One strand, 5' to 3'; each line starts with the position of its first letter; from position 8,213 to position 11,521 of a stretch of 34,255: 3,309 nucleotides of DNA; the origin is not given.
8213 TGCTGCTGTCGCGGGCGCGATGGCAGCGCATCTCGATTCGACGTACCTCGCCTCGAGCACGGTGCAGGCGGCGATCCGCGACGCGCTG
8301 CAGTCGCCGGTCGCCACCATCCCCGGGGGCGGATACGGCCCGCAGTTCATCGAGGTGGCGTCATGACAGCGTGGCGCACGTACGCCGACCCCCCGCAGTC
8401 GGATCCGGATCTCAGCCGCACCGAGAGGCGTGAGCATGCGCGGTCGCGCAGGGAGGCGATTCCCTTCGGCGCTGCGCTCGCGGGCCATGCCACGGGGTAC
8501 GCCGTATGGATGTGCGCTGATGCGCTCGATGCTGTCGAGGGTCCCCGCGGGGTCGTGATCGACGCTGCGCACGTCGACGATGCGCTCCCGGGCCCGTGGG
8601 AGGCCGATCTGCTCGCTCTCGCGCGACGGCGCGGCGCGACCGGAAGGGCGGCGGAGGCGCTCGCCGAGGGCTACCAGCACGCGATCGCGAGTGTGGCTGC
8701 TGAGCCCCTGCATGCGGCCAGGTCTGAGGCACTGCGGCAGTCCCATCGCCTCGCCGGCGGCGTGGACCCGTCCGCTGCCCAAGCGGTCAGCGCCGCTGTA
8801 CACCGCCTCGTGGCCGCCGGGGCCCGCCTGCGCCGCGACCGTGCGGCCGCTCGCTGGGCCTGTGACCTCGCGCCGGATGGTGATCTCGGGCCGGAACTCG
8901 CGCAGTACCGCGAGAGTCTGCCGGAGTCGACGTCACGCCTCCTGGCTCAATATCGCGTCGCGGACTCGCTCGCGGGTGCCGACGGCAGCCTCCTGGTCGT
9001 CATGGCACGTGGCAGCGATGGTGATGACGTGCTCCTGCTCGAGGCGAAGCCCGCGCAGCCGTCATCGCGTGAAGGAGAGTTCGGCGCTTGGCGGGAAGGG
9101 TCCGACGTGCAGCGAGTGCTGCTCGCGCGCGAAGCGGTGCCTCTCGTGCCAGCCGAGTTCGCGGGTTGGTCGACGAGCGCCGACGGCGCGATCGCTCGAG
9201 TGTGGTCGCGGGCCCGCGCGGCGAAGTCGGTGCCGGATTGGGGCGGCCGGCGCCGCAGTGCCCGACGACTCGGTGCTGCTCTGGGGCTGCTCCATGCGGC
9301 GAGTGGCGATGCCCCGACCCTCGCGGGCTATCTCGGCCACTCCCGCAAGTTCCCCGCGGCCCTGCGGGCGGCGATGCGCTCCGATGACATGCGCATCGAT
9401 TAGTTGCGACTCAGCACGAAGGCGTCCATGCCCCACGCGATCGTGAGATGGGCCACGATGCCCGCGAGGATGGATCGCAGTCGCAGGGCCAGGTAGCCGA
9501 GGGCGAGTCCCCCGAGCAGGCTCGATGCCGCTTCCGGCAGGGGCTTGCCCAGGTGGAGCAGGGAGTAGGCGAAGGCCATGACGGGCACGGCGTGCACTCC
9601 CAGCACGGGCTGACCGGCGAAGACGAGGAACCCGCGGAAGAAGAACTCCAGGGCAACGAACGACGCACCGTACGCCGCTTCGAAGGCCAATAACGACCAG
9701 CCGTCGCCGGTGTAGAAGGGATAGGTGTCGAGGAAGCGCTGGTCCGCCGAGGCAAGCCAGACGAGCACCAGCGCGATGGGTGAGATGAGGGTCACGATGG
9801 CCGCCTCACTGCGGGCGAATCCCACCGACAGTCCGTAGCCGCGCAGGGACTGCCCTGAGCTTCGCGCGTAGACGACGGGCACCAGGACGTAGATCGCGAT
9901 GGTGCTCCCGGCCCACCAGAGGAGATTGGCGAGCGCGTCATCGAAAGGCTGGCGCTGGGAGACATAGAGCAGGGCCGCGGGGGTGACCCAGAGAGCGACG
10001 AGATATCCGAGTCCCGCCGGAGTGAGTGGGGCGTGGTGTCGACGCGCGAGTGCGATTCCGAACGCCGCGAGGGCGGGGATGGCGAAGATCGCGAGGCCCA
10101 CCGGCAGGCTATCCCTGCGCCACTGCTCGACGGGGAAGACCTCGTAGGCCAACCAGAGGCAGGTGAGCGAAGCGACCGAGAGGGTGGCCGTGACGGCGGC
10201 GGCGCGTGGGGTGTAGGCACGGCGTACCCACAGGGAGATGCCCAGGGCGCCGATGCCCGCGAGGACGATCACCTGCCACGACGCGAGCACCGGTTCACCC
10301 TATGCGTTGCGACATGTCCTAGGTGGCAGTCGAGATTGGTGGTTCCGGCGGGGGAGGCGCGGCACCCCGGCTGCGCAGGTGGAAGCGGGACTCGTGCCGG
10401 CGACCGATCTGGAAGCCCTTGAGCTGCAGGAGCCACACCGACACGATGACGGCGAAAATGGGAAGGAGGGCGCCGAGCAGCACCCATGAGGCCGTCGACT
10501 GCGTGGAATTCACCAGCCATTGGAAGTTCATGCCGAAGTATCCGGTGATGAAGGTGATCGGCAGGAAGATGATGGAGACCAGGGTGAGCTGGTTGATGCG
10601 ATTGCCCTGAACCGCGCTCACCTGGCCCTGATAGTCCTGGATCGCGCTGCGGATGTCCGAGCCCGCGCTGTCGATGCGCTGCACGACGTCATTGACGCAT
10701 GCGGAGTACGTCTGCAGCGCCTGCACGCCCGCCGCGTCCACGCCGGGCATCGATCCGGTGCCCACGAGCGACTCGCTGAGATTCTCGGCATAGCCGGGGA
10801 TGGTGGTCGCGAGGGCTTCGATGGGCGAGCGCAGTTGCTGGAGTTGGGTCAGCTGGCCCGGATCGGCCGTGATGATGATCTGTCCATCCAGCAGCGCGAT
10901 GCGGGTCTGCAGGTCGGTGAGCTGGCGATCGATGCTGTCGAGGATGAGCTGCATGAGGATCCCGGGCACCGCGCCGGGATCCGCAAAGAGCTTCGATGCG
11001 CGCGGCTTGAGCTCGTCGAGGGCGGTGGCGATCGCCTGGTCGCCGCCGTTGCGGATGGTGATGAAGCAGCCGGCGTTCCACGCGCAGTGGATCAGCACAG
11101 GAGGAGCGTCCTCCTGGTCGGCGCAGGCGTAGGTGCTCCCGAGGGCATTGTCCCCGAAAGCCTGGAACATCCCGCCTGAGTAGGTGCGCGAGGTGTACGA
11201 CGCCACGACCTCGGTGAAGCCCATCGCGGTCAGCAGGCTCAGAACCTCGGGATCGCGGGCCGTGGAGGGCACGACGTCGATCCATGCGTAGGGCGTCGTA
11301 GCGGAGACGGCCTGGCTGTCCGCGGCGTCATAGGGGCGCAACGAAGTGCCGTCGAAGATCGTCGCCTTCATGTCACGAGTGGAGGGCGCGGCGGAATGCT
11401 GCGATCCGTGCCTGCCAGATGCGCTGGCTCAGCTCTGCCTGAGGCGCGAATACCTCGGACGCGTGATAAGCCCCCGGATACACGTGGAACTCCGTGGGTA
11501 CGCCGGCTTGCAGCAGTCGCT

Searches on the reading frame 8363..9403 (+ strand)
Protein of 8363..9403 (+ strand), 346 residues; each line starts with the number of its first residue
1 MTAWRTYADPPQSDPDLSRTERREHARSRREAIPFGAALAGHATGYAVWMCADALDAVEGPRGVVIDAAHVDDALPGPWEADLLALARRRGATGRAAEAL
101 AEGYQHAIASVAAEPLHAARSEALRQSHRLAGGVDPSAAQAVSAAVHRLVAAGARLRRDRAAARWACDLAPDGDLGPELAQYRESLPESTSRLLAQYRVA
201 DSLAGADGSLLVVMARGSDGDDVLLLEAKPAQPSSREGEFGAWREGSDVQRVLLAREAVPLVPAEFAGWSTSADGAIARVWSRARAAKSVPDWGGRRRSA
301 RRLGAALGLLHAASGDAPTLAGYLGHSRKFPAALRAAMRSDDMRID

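Call 82: search_protein_families(library=pfam, proteins=[window:8363-9403:+], max_evalue=0.00001)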
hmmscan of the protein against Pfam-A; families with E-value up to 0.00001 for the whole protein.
window:8363-9403:+ (346 aa): 1 family
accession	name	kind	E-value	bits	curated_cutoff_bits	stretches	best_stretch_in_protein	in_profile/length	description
PF10009.15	DUF2252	-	4.9e-14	52.6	22.3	1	62-334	61-371/392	Uncharacterized protein conserved in bacteria (DUF2252)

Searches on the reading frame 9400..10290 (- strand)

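Call 82: search_protein_families(library=pfam, proteins=[window:9400-10290:-], max_evalue=0.00001)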
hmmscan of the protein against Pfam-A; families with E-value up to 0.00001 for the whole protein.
window:9400-10290:- (296 aa): 1 family
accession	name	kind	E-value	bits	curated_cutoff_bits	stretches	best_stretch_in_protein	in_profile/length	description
PF02517.21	Rce1-like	-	4e-07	30.7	22.4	1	211-284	16-90/93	Type II CAAX prenyl endopeptidase Rce1-like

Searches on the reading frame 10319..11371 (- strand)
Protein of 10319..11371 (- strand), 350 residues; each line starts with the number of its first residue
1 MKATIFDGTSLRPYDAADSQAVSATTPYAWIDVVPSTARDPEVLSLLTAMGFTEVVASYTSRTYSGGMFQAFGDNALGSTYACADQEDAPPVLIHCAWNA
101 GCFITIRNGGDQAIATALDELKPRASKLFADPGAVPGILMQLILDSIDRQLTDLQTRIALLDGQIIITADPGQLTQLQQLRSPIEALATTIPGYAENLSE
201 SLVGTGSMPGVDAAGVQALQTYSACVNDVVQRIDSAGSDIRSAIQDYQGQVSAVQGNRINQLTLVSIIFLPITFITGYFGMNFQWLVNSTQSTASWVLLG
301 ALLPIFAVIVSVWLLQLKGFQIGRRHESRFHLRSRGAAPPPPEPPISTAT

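Call 82: search_protein_families(library=pfam, proteins=[window:10319-11371:-], max_evalue=0.00001)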
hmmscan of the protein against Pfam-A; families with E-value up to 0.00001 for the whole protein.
window:10319-11371:- (350 aa): 1 family
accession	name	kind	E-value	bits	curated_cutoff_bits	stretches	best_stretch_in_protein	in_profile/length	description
PF01544.23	CorA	-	3.2e-27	96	27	1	29-310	5-286/292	CorA-like Mg2+ transporter protein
